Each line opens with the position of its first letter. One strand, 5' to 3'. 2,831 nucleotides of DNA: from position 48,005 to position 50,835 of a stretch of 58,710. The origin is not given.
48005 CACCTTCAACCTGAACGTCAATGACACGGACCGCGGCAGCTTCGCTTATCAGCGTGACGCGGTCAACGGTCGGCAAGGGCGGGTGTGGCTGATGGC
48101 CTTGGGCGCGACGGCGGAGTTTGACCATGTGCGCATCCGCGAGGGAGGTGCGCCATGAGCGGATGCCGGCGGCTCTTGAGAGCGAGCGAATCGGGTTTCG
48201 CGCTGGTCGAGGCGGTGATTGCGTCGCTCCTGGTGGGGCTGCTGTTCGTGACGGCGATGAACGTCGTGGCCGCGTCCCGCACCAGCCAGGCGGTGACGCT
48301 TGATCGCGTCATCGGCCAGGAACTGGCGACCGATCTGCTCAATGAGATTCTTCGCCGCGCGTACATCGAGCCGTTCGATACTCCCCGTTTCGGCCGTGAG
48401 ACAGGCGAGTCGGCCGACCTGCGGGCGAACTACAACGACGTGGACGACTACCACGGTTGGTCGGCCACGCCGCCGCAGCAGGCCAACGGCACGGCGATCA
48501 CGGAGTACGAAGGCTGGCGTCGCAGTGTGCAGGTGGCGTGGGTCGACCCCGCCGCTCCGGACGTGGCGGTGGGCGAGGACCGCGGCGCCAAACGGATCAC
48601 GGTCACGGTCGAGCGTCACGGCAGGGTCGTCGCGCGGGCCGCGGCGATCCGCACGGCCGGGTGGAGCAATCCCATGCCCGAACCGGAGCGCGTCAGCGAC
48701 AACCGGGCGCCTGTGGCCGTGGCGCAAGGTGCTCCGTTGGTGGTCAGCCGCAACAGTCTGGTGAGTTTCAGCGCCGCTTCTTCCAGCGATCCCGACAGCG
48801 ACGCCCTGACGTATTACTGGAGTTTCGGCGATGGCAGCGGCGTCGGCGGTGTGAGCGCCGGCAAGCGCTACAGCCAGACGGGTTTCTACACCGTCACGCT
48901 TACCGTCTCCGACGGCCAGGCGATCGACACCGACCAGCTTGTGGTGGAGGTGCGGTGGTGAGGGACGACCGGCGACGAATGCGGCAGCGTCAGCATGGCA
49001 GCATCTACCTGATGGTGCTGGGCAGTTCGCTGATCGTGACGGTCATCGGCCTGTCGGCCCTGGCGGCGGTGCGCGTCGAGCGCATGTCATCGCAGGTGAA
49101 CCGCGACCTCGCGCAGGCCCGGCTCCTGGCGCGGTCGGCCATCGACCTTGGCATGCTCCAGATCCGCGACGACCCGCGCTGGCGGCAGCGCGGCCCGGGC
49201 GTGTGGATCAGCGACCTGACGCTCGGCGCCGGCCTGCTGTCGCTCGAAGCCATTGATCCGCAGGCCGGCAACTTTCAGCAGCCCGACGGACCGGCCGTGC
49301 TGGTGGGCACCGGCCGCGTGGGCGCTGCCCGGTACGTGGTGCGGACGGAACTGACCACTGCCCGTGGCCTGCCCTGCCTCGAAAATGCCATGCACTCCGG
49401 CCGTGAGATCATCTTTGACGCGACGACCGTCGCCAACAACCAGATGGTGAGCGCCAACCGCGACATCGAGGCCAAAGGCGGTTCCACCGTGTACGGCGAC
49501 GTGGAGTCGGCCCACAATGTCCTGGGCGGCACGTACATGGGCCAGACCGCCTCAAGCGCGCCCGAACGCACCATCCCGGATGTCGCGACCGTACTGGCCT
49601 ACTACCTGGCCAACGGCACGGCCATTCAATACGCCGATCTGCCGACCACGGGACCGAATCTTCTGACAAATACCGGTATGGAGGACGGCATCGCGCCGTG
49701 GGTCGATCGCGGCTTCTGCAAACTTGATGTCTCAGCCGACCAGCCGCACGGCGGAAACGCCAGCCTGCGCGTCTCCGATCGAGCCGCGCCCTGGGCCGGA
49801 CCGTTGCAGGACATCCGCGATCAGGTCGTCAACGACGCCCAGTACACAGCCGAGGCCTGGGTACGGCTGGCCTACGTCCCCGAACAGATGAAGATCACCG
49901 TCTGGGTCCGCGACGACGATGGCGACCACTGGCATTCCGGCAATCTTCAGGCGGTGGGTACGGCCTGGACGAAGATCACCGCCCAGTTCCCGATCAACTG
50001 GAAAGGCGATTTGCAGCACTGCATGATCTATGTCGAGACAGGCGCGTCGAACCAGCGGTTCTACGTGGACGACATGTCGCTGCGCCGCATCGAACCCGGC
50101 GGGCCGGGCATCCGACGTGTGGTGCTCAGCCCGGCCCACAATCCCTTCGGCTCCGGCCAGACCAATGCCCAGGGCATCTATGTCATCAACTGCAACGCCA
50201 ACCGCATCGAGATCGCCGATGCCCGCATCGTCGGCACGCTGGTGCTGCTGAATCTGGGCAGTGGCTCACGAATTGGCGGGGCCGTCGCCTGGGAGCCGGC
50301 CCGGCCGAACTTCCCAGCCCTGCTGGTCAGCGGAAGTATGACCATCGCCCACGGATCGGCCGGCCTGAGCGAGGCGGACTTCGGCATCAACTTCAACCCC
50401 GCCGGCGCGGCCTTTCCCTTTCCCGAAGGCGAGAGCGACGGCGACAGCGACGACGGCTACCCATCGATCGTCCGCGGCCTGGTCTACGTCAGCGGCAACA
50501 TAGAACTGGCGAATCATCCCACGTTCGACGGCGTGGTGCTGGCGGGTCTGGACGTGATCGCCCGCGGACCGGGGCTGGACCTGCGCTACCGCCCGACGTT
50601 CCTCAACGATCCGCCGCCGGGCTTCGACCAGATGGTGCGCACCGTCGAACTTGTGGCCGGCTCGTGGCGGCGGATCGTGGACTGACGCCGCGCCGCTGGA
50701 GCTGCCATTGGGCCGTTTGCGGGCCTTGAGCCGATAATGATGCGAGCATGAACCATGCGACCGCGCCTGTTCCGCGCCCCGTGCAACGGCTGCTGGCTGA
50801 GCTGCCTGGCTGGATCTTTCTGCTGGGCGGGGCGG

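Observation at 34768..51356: Candidate undescribed system: a REC / HD-GYP / histidine kinase / STAS signalling module fused to a secretin-less type IV filament machine with lectin-like minor pilins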

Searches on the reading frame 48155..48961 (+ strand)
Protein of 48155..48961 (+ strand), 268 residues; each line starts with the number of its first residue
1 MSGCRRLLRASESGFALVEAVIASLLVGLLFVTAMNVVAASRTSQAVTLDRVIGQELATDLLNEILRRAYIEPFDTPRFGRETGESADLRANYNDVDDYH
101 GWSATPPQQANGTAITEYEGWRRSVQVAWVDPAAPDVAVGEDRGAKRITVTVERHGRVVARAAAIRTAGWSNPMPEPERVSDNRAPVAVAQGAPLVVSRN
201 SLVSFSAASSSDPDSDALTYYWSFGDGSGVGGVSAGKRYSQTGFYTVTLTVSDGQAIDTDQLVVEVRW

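Call 5: search_protein_families(library=pfam, proteins=[window:48155-48961:+], max_evalue=0.01)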
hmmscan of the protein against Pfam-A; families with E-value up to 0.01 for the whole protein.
window:48155-48961:+ (268 aa): 5 families
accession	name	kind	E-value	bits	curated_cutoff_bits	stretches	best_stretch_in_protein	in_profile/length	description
PF18911.6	PKD_4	-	3.3e-18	66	27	1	183-261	1-78/85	PKD domain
PF00801.26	PKD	-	1.4e-12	47.9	23.5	1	191-266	5-80/80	PKD domain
PF17963.7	Big_9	-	4.6e-05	24.7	23.6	1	183-262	1-86/89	Bacterial Ig domain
PF21027.3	Sde0182_C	-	0.0057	17.7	27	0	203-223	2-22/83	Cellulose-binding protein Sde0182, C-terminal domain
PF22352.2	K319L-like_PKD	-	0.0074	16.7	27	0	197-266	7-84/84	K319L-like, PKD domain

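Call 15: search_protein_families(library=ncbifam, proteins=[window:48155-48961:+], max_evalue=0.01)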
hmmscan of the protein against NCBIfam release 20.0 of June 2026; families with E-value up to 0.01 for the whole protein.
window:48155-48961:+ (268 aa): 2 families
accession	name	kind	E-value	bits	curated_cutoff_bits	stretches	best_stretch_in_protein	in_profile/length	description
NF038112.1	myxo_dep_M36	subfamily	4.3e-05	20.8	1500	1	183-267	1286-1376/1604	myxosortase-dependent M36 family metallopeptidase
TIGR02523.1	type_IV_pilV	equivalog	0.00017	22.1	52.2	1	13-66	2-55/139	type IV pilus modification protein PilV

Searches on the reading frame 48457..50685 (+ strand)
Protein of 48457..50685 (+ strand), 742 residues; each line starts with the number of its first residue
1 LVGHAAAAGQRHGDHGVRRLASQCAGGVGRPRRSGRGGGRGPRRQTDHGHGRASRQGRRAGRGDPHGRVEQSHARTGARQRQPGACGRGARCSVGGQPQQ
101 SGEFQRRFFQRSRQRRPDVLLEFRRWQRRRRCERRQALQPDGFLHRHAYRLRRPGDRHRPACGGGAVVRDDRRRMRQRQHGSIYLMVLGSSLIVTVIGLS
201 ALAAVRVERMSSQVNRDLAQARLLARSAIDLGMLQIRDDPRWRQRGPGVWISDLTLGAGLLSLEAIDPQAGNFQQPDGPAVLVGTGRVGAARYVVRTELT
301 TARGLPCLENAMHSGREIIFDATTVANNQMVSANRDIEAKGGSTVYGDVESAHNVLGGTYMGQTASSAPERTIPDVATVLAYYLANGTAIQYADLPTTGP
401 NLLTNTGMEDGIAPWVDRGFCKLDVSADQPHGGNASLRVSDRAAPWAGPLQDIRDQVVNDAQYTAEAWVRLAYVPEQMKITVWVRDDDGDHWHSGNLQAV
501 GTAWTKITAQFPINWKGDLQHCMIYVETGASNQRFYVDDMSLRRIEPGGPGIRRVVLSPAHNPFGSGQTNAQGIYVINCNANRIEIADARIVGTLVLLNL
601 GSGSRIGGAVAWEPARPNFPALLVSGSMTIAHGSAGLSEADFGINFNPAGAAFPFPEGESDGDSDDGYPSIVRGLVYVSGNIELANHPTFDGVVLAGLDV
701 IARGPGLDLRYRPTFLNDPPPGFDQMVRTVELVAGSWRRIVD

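Call 5: search_protein_families(library=pfam, proteins=[window:48457-50685:+], max_evalue=0.01)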
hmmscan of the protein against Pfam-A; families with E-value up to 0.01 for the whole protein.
window:48457-50685:+ (742 aa): 1 family
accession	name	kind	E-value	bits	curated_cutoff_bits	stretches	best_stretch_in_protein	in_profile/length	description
PF02018.23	CBM_4_9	-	8.8e-20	71.9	25.9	1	401-529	2-132/136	Carbohydrate binding domain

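Call 15: search_protein_families(library=ncbifam, proteins=[window:48457-50685:+], max_evalue=0.01)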
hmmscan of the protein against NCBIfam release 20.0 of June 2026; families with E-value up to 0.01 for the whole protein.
window:48457-50685:+ (742 aa): 1 family
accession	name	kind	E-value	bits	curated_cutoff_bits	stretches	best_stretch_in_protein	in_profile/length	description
NF052434.1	Mep72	equivalog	3.7e-16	58.8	645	1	402-539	433-572/573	biofilm-associated metzincin protease Mep72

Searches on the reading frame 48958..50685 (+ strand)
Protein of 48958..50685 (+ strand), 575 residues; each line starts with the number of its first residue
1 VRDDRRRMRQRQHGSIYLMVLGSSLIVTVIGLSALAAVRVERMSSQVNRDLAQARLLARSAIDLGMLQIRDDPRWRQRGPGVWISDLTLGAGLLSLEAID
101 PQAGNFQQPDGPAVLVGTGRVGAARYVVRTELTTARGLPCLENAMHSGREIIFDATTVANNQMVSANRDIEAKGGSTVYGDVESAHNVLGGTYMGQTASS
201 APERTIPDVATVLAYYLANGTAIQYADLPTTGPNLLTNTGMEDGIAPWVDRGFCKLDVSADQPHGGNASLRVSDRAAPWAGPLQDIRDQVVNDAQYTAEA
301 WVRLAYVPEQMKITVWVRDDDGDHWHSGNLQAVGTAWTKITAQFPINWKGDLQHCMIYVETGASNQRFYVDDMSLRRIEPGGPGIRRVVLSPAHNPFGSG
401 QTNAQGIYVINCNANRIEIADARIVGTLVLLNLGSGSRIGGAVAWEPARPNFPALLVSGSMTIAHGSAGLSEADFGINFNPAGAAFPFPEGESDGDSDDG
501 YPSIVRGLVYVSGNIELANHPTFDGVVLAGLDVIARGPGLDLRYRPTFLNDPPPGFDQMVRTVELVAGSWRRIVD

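Call 33: search_solved_structures(query=A2, max_evalue=10)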
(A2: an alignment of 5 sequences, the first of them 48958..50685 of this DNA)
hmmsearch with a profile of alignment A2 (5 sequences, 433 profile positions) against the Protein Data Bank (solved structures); distinct sequences matched with E-value up to 10: 1.
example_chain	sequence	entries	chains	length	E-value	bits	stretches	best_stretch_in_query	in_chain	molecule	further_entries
5j6c_A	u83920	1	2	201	1.8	10.3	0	81-103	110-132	Putative reductase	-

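Call 34: find_homologous_proteins(query=window:48958-50685:+, max_evalue=0.00001)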
Query window:48958-50685:+ (575 aa): 96 proteins with E <= 0.00001 among 8000 candidates.
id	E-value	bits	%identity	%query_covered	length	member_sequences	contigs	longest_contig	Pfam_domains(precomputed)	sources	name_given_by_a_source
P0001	0.0e+0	1309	100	100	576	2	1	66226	PF02018.24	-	-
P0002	1.0e-218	746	59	99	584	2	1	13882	PF02018.24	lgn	-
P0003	1.3e-211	722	58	98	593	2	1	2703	PF02018.24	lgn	-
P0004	1.3e-117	412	39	98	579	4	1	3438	PF02018.24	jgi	jgi:Tfp pilus assembly protein PilX/cytoskeletal protein CcmA (bactofilin family)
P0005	1.0e-114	402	38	98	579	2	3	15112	PF02018.24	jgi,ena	-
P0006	1.3e-108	382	37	60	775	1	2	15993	PF02018.24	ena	-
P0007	1.4e-104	369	39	99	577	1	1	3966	PF02018.24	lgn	-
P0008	6.8e-104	367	36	100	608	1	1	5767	PF02018.24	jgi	jgi:hypothetical protein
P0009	5.3e-102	360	37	99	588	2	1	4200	PF02018.24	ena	-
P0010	1.1e-101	359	37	98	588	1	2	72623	PF02018.24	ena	-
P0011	1.4e-101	359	38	99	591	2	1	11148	-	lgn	-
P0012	5.1e-101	357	38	99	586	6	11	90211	PF02018.24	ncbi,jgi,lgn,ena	jgi:hypothetical protein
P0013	5.4e-101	357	39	95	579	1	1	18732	PF02018.24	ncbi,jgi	ncbi:MAG: carbohydrate binding domain-containing protein [Planctomycetota bacterium]|jgi:hypothetica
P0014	9.8e-101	356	47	38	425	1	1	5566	-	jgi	jgi:hypothetical protein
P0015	2.6e-98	348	38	97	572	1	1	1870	PF02018.24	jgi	jgi:hypothetical protein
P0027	1.9e-87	312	48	33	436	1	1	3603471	-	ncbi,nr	ncbi:MAG: hypothetical protein JSU68_00530 [Phycisphaerales bacterium]|nr:MAG: hypothetical protein 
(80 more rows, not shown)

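Call 35: find_encoding_contigs(protein=P0027, flank=10000, max_places=1)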
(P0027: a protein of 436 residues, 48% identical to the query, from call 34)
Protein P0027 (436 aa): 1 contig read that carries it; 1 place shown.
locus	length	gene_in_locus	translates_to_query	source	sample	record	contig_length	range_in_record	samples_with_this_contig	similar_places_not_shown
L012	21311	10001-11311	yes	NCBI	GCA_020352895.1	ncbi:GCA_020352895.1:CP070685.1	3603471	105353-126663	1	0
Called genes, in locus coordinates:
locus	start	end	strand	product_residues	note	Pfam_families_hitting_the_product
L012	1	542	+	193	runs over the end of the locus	PF00437:T2SSE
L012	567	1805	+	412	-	PF28597:T2SSF_N (weak), PF00482:T2SSF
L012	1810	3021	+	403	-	PF11104:PilM_2 (weak), PF14450:FtsA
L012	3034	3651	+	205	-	PF05137:PilN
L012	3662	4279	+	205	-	-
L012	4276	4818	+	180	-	-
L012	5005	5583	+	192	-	-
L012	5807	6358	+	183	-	PF07963:N_methyl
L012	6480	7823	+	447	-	-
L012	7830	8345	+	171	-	PF07963:N_methyl (weak)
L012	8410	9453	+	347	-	-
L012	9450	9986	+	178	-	-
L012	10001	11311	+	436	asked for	-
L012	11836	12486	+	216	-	-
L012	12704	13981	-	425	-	PF21033:RMD1-3 (faint), PF13429:TPR_15 (faint), PF14559:TPR_19 (faint), PF13432:TPR_16 (weak), PF13432:TPR_16, PF00515:TPR_1, PF07719:TPR_2, PF23914:TPR_CcmH_CycH (weak), +10 more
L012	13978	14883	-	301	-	PF00263:Secretin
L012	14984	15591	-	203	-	PF01425:Amidase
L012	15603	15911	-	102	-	PF02686:GatC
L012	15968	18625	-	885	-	PF02518:HATPase_c, PF00204:DNA_gyraseB, PF01751:Toprim, PF00986:DNA_gyraseB_C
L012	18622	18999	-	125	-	PF05258:DciA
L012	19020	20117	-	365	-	PF00712:DNA_pol3_beta, PF02767:DNA_pol3_beta_2, PF02768:DNA_pol3_beta_3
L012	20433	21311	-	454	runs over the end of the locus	PF00308:Bac_DnaA, PF01695:IstB_IS21 (weak), PF08299:Bac_DnaA_C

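Call 36: find_encoding_contigs(protein=P0012, flank=10000, max_places=2)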
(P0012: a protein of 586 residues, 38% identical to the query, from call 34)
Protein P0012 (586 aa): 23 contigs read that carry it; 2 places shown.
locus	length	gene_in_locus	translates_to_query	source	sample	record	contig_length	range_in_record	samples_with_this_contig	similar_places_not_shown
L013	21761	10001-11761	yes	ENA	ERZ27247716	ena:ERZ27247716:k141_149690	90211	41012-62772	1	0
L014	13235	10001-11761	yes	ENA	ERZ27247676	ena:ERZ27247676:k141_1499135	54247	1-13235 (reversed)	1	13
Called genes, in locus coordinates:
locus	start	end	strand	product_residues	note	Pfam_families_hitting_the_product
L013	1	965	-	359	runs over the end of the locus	PF11104:PilM_2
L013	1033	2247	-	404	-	PF28597:T2SSF_N, PF00482:T2SSF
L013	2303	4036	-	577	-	PF05157:MshEN, PF00437:T2SSE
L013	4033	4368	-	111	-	PF01740:STAS, PF13466:STAS_2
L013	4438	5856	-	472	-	PF00989:PAS (weak), PF08448:PAS_4 (weak), PF13188:PAS_8 (weak), PF00512:HisKA, PF02518:HATPase_c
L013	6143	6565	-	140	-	PF07963:N_methyl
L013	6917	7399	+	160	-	PF07963:N_methyl (weak)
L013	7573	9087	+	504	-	-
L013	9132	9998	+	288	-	PF00801:PKD (weak), PF18911:PKD_4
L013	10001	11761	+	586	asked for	PF02018:CBM_4_9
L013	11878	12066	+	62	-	-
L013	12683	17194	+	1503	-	PF02985:HEAT (faint), PF13243:SQHop_cyclase_C (weak), PF13646:HEAT_2 (weak)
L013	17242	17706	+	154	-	PF00210:Ferritin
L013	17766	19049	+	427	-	PF00884:Sulfatase, PF01663:Phosphodiest (weak), PF16347:SGSH_C (faint)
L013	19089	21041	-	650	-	PF14522:Cytochrome_C7 (faint)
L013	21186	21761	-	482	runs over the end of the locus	PF00884:Sulfatase, PF01663:Phosphodiest, PF02995:DUF229 (weak), PF16347:SGSH_C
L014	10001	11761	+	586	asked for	PF02018:CBM_4_9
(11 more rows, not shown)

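Call 44: search_protein_families(library=pfam, proteins=[L013:7573-9087:+], max_evalue=0.1)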
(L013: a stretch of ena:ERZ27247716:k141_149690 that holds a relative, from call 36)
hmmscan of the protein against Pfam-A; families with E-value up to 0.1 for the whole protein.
L013:7573-9087:+ (504 aa): 0 families

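Call 57: predict_structure(alignment_id=A4)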
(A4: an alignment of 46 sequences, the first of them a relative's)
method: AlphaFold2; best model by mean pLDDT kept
length: 576 residues; sequences in the alignment: 46
mean_pLDDT: 90.7   pTM: 0.75
mean pLDDT of the five models: 90.7, 90.6, 90.2, 90.2, 89.1
residues with pLDDT >= 90: 416; 70-90: 125; 50-70: 28; < 50: 7
segments of 3 or more residues with pLDDT < 50: 1-3
pLDDT, mean of each block of 10 residues (from residue 1): 47 59 79 82 86 93 90 78 94 94 73 87 93 79 96 98 96 97 97 94 94 94 96 91 90 96 93 97 96 96 97 98 97 98 97 97 95 95 91 94 96 97 97 96 94 95 93 90 87 88 96 98 97 97 91 80 69 81
secondary structure, 60 per line:
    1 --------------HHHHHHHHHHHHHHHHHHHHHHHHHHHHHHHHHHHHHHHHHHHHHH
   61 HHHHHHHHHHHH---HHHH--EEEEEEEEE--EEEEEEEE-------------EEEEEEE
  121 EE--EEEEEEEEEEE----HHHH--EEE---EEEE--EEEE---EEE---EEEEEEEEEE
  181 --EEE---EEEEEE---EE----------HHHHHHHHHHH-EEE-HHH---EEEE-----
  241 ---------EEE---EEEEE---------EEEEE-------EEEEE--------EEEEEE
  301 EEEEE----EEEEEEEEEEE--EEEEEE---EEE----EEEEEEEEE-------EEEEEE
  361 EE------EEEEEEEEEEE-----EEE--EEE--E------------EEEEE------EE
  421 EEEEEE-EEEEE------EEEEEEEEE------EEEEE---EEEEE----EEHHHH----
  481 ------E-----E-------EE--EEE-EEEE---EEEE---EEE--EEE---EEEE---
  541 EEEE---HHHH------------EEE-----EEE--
elements in order: H15-72 H76-79 E82-90 E93-100 E114-122 E125-135 H140-143 E146-148 E152-155 E158-161 E165-167 E171-180 E183-185 E189-194 H210-220 E222-224 E232-235 E250-252 E256-260 E270-274 E282-286 E295-305 E310-320 E323-328 E332-334 E339-347 E355-362 E369-379 E385-387 E390-392 E408-412 E419-426 E428-432 E439-447 E454-458 E462-466 H473-476 E505-507 E509-512 E516-519 E523-525 E528-530 E534-537 E541-544 H548-551 E564-566 E572-574

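Call 61: fold_search(model_id=the predicted structure, library=pdb)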
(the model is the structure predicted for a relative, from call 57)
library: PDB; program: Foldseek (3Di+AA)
matches with E <= 10: 1278; with E <= 0.001: 141
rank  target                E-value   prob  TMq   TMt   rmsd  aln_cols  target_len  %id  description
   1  4xup_E                1.7e-11  1.00  0.24  0.84   2.3       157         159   25  Structure of the N-terminal CBM22-1-CBM22-2 tandem domain from Paenibacillus barcinonensis Xyn10C (released 2015-06-03)
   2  4xup_C                1.7e-11  1.00  0.24  0.84   2.2       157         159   25  Structure of the N-terminal CBM22-1-CBM22-2 tandem domain from Paenibacillus barcinonensis Xyn10C (released 2015-06-03)
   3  4xuo_A                2.1e-11  1.00  0.24  0.85   2.3       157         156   25  Structure of the CBM22-1 xylan-binding domain from Paenibacillus barcinonensis Xyn10C (released 2015-06-03)
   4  4xup_A                3.3e-10  1.00  0.25  0.42   8.5       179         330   24  Structure of the N-terminal CBM22-1-CBM22-2 tandem domain from Paenibacillus barcinonensis Xyn10C (released 2015-06-03)
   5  4xup_D                7.1e-10  1.00  0.24  0.43   2.2       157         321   25  Structure of the N-terminal CBM22-1-CBM22-2 tandem domain from Paenibacillus barcinonensis Xyn10C (released 2015-06-03)
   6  4xup_F                7.1e-10  1.00  0.24  0.42   3.4       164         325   25  Structure of the N-terminal CBM22-1-CBM22-2 tandem domain from Paenibacillus barcinonensis Xyn10C (released 2015-06-03)
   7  4xup_B                2.2e-09  1.00  0.24  0.43   3.3       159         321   24  Structure of the N-terminal CBM22-1-CBM22-2 tandem domain from Paenibacillus barcinonensis Xyn10C (released 2015-06-03)
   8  4xun_A                7.9e-09  1.00  0.22  0.74   2.7       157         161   22  Structure of the CBM22-2 xylan-binding domain from Paenibacillus barcinonensis Xyn10C (released 2015-06-03)
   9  3oea_A                1.1e-08  1.00  0.22  0.77   3.3       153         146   22  Crystal structure of the Q121E mutants of C.polysaccharolyticus CBM16-1 bound to cellopentaose (released 2010-08-25)
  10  2zey_A                1.2e-08  1.00  0.22  0.78   3.1       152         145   21  Family 16 carbohydrate binding module (released 2008-03-04)
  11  2zex_A                1.2e-08  1.00  0.22  0.75   3.4       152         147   22  Family 16 carbohydrate binding module (released 2008-03-04)
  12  3oeb_A                1.9e-08  1.00  0.22  0.79   2.9       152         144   22  Crystal structure of the Q121E mutant of C.polysaccharolyticus CBM16-1 bound to mannopentaose (released 2010-08-25)
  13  2zey_B                2.0e-08  1.00  0.22  0.79   2.9       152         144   22  Family 16 carbohydrate binding module (released 2008-03-04)
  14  1h6x                  2.1e-08  1.00  0.22  0.75   4.0       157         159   16  The role of conserved amino acids in the cleft of the C-terminal family 22 carbohydrate binding module of Clostridium th (released 2002-06-27)
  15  2zew_A                2.3e-08  1.00  0.21  0.74   3.4       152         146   20  Family 16 Cabohydrate Binding Domain Module 1 (released 2008-03-04)
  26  6qvi_C                5.0e-07  1.00  0.27  0.29  13.6       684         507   10  Crystal structure of competence-associated pilin ComZ from Thermus thermophilus (released 2019-05-29)
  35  6qvi_A                1.3e-06  1.00  0.28  0.30  13.1       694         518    8  Crystal structure of competence-associated pilin ComZ from Thermus thermophilus (released 2019-05-29)
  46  6qvi_B                6.1e-06  1.00  0.24  0.27  16.2       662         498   11  Crystal structure of competence-associated pilin ComZ from Thermus thermophilus (released 2019-05-29)
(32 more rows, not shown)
